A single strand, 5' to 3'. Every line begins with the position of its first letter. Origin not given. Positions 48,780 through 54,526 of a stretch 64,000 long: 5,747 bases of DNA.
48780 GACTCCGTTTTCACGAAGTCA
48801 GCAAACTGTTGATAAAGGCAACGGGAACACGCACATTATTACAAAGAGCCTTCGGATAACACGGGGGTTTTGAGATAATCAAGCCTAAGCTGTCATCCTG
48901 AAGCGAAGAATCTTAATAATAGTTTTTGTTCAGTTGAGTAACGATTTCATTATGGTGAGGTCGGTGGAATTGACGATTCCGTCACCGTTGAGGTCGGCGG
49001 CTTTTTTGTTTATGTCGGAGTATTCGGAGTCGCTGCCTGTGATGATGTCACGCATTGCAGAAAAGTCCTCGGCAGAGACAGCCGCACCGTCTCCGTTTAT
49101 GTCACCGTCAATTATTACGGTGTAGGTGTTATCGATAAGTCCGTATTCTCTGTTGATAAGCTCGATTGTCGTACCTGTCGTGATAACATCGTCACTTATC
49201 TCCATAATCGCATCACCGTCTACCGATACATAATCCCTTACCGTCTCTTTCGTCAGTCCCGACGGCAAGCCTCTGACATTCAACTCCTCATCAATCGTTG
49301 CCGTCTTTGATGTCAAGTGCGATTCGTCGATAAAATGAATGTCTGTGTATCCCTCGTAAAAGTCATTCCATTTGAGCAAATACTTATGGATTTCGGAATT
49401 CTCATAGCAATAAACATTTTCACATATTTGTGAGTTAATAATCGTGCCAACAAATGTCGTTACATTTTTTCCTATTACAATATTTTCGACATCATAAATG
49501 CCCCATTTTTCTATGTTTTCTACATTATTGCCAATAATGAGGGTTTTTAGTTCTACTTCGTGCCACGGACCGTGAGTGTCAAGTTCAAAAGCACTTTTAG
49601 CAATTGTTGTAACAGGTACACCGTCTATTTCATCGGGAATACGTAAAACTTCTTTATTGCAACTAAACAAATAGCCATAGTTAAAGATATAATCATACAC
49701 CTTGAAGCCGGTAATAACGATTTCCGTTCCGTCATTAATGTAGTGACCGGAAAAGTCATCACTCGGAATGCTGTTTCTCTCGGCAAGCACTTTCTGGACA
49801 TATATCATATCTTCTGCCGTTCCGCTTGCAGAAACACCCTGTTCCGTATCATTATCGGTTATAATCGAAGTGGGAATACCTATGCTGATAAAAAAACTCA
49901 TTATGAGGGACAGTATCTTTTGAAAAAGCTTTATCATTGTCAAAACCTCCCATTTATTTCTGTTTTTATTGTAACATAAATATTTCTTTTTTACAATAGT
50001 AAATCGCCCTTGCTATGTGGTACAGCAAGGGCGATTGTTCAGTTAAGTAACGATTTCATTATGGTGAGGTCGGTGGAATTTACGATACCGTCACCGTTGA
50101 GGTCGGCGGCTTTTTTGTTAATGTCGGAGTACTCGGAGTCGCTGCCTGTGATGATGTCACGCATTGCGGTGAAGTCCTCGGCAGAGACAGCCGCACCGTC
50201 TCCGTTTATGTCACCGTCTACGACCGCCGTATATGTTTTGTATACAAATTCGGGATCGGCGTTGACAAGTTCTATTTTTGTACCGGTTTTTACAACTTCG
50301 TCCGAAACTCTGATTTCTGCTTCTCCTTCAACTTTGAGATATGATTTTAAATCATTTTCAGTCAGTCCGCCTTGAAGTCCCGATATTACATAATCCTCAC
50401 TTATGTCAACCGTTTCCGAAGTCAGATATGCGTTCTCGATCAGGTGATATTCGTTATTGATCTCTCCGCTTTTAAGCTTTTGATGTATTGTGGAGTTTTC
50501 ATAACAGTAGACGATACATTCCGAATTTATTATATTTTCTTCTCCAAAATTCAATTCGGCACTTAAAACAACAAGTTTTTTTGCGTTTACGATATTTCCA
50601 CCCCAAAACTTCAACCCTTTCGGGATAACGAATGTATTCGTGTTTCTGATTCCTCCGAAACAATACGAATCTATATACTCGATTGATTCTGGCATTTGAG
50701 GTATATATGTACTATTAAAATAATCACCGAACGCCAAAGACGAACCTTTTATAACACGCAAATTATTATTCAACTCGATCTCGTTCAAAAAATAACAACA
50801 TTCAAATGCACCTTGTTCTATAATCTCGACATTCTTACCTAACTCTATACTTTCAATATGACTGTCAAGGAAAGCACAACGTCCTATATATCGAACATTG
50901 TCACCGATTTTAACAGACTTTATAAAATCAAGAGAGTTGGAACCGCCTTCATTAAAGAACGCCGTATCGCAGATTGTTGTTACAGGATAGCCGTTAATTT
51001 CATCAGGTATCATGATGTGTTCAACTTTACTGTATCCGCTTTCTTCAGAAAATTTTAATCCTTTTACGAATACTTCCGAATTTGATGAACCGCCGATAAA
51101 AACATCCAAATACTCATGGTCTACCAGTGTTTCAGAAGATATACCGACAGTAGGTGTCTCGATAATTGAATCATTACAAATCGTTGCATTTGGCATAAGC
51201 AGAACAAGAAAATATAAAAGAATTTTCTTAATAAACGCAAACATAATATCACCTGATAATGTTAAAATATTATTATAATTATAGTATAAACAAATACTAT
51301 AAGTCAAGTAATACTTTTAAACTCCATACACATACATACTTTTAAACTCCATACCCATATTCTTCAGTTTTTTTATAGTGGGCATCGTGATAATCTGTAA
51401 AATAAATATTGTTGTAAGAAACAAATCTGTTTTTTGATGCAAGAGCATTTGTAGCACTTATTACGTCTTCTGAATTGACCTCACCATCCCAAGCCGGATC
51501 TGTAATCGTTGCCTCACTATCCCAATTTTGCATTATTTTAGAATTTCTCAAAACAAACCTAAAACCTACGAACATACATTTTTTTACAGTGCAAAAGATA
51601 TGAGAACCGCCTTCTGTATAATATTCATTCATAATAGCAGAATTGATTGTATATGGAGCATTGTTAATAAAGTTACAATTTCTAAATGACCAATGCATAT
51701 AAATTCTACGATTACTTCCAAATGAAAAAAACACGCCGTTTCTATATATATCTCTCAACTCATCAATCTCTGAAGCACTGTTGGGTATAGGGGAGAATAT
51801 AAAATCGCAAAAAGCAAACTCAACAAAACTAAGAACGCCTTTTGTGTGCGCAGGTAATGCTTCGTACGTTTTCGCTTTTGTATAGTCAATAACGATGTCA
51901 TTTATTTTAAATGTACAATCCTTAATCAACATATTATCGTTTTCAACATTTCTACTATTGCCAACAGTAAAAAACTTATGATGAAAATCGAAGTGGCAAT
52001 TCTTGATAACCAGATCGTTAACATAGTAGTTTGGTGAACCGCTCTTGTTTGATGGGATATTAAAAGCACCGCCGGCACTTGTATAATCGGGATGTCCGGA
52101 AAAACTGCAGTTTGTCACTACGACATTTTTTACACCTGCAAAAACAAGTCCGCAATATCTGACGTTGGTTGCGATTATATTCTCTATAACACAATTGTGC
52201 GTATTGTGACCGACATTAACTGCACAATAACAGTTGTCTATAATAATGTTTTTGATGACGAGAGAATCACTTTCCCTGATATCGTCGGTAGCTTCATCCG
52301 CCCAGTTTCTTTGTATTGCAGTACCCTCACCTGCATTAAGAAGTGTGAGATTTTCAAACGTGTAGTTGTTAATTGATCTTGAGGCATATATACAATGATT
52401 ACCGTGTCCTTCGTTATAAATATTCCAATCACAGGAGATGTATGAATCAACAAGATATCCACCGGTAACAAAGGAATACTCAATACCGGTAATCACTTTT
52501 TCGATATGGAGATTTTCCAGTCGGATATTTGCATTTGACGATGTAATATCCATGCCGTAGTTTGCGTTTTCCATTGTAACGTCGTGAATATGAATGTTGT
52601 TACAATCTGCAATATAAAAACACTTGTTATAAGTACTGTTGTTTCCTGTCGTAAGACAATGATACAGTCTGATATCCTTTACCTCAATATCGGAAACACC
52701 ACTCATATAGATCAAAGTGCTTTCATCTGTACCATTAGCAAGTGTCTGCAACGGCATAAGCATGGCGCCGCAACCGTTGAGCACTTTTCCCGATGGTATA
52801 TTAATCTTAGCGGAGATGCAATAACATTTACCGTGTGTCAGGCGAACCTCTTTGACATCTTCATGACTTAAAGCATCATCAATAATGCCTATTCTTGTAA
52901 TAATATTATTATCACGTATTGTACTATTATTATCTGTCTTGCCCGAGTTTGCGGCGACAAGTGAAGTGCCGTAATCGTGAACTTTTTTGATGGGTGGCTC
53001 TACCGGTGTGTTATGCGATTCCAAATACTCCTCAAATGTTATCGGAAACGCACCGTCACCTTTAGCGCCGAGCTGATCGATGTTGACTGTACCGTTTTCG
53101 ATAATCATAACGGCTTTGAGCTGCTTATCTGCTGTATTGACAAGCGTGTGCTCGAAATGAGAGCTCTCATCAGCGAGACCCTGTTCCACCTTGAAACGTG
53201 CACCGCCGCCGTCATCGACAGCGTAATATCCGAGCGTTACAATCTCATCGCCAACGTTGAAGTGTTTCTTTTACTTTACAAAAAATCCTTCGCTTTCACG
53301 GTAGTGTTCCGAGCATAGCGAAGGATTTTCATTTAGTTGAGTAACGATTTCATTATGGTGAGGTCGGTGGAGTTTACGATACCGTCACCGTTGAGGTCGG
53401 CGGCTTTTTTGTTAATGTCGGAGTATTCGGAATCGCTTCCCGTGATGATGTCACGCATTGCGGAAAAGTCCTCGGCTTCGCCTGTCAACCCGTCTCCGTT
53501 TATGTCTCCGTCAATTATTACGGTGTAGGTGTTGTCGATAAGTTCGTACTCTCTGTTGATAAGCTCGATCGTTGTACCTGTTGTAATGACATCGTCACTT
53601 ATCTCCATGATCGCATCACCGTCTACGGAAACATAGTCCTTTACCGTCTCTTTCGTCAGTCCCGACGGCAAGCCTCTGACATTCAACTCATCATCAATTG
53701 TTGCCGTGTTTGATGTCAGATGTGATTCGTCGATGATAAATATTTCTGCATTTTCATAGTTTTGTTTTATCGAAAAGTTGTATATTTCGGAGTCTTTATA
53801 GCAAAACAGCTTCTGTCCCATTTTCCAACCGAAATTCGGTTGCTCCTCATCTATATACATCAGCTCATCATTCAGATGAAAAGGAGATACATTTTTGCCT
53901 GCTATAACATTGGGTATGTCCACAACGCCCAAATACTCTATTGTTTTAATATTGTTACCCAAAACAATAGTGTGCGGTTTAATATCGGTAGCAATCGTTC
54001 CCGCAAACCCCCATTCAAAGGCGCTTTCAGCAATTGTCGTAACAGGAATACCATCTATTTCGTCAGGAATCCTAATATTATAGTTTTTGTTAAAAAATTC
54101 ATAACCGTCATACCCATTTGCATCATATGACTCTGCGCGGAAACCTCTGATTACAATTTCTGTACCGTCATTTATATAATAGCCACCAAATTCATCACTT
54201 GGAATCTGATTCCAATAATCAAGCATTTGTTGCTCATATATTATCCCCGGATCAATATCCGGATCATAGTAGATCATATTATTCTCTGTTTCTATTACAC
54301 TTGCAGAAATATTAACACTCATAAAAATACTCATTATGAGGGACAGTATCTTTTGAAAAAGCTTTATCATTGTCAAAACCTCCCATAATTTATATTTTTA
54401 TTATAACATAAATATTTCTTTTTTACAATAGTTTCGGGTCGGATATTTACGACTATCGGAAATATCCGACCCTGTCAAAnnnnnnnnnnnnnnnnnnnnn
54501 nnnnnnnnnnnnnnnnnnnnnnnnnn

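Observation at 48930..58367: Array of three paralogous signal-peptide-less beta-helix proteins interleaved with LRR-dockerin gene cassettes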

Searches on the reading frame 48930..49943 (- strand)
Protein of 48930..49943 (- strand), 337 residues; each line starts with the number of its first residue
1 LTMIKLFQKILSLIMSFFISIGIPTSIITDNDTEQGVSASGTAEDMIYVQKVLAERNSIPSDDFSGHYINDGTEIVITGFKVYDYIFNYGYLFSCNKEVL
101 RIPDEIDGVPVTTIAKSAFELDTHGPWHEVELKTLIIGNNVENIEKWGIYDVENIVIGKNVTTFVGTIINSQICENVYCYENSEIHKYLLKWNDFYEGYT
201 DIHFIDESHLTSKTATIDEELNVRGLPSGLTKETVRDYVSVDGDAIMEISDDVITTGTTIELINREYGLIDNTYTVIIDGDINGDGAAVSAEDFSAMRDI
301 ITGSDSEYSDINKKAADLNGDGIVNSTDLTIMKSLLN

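Call 3: search_protein_families(library=pfam, proteins=[window:48930-49943:-], max_evalue=0.1)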
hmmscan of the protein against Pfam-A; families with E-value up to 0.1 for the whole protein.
window:48930-49943:- (337 aa): 1 family
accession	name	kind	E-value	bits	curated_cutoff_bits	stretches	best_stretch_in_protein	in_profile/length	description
PF00404.24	Dockerin_1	-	4.1e-10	40.1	22.9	1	280-337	2-57/57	Dockerin type I domain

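Call 10: search_protein_families(library=phrogs, proteins=[window:48930-49943:-], max_evalue=0.1)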
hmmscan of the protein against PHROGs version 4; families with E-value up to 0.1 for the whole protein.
window:48930-49943:- (337 aa): 0 families

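Call 11: search_protein_families(library=ncbifam, proteins=[window:48930-49943:-], max_evalue=0.1)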
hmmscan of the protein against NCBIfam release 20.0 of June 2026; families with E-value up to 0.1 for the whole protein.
window:48930-49943:- (337 aa): 1 family
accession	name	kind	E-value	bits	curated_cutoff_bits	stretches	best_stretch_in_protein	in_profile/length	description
NF049990.1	CellobisidaseCelK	equivalog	5.8e-07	28.1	1700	1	267-336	818-882/889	cellulose 1,4-beta-cellobiosidase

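Call 91: search_protein_families(library=padloc, proteins=[window:48930-49943:-], max_evalue=0.01)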
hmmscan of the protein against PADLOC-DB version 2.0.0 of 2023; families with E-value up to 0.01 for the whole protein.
window:48930-49943:- (337 aa): 0 families

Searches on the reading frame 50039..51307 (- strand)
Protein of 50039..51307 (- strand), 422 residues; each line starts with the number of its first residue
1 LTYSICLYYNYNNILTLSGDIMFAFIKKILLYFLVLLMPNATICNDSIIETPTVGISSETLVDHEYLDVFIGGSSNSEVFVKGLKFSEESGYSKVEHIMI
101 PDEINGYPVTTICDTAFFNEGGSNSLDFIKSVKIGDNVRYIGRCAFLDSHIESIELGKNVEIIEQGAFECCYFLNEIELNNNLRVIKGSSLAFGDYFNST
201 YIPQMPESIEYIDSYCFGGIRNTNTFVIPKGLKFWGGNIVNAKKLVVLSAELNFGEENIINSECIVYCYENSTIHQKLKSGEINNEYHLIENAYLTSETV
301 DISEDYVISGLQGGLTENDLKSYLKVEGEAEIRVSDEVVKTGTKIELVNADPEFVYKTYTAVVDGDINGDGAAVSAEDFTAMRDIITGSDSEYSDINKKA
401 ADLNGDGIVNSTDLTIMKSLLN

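Call 3: search_protein_families(library=pfam, proteins=[window:50039-51307:-], max_evalue=0.1)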
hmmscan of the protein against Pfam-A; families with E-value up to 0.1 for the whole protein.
window:50039-51307:- (422 aa): 2 families
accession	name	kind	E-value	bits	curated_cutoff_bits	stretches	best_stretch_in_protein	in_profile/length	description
PF13306.12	LRR_5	-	1.2e-15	58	27.7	2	96-193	14-100/127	BspA type Leucine rich repeat region (6 copies)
PF00404.24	Dockerin_1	-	4.2e-10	40.1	22.9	1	365-422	2-57/57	Dockerin type I domain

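Call 10: search_protein_families(library=phrogs, proteins=[window:50039-51307:-], max_evalue=0.1)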
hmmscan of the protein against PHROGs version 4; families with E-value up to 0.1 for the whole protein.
window:50039-51307:- (422 aa): 3 families
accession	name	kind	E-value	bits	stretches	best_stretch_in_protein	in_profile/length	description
phrog_35892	-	unknown function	5e-09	35.3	1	96-261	529-689/1181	-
phrog_18805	-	unknown function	0.00037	20.5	1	109-181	290-363/457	-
phrog_38133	-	unknown function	0.018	16.3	1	241-281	18-57/96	-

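Call 11: search_protein_families(library=ncbifam, proteins=[window:50039-51307:-], max_evalue=0.1)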
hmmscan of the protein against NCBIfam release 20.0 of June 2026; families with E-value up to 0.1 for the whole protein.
window:50039-51307:- (422 aa): 2 families
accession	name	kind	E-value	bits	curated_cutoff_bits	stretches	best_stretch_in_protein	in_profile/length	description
NF047961.1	adhesin_HupY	equivalog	1.7e-09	36.3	1250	1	91-217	388-515/978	leucine-rich repeat adhesin HupY/LrrG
NF049990.1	CellobisidaseCelK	equivalog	6.5e-07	27.9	1700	1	359-421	824-882/889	cellulose 1,4-beta-cellobiosidase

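Call 91: search_protein_families(library=padloc, proteins=[window:50039-51244:-], max_evalue=0.01)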
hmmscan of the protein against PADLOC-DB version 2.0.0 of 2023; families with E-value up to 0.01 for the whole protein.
window:50039-51244:- (401 aa): 0 families

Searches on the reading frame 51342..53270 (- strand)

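Call 3: search_protein_families(library=pfam, proteins=[window:51342-53189:-], max_evalue=0.1)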
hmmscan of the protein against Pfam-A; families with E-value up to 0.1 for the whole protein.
window:51342-53189:- (615 aa): 3 families
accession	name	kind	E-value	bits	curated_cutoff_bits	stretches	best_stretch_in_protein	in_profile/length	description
PF13229.12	Beta_helix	-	0.0028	17.7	25.9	2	306-431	7-114/158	Right handed beta helix region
PF22125.1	Lreu_0056_like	-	0.032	14.9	26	0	148-227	16-95/117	Hypotheical protein Lreu_0056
PF21821.3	Dit_like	-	0.065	13.8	24.2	0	417-507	27-97/127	Dit-like phage tail protein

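Call 10: search_protein_families(library=phrogs, proteins=[window:51342-53270:-], max_evalue=0.1)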
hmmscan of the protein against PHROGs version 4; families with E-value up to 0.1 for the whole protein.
window:51342-53270:- (642 aa): 0 families

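Call 11: search_protein_families(library=ncbifam, proteins=[window:51342-53270:-], max_evalue=0.1)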
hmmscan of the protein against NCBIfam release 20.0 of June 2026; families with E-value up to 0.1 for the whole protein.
window:51342-53270:- (642 aa): 0 families

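Call 91: search_protein_families(library=padloc, proteins=[window:51342-53270:-], max_evalue=0.01)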
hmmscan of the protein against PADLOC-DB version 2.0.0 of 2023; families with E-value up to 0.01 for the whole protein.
window:51342-53270:- (642 aa): 0 families

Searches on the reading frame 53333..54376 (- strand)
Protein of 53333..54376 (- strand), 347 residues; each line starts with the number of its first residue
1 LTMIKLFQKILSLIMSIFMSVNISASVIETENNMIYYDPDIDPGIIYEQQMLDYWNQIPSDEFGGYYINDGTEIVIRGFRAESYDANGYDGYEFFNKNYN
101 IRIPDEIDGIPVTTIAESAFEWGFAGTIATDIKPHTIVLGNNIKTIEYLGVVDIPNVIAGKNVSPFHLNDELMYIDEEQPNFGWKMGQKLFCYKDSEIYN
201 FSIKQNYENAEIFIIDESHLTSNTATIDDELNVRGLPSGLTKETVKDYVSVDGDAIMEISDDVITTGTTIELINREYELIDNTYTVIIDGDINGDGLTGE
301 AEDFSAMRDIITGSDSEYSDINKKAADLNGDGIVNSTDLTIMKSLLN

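Call 3: search_protein_families(library=pfam, proteins=[window:53333-54376:-], max_evalue=0.1)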
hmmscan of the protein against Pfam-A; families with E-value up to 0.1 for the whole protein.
window:53333-54376:- (347 aa): 1 family
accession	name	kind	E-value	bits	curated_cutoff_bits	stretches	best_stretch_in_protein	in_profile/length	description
PF00404.24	Dockerin_1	-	3.9e-08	33.8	22.9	1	290-347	2-57/57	Dockerin type I domain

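Call 10: search_protein_families(library=phrogs, proteins=[window:53333-54376:-], max_evalue=0.1)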
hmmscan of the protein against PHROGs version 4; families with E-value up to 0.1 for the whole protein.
window:53333-54376:- (347 aa): 0 families

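Call 11: search_protein_families(library=ncbifam, proteins=[window:53333-54376:-], max_evalue=0.1)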
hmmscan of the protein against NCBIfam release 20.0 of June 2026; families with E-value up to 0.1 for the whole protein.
window:53333-54376:- (347 aa): 2 families
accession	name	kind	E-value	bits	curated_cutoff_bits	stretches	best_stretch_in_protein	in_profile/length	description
NF049990.1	CellobisidaseCelK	equivalog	1.3e-05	23.6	1700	1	283-346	823-882/889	cellulose 1,4-beta-cellobiosidase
NF000155.1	trim_DfrC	exception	0.074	12.9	350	0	253-297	80-123/161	trimethoprim-sensitive dihydrofolate reductase DfrC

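Call 91: search_protein_families(library=padloc, proteins=[window:53333-54376:-], max_evalue=0.01)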
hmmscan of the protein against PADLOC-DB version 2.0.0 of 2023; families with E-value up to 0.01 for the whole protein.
window:53333-54376:- (347 aa): 0 families
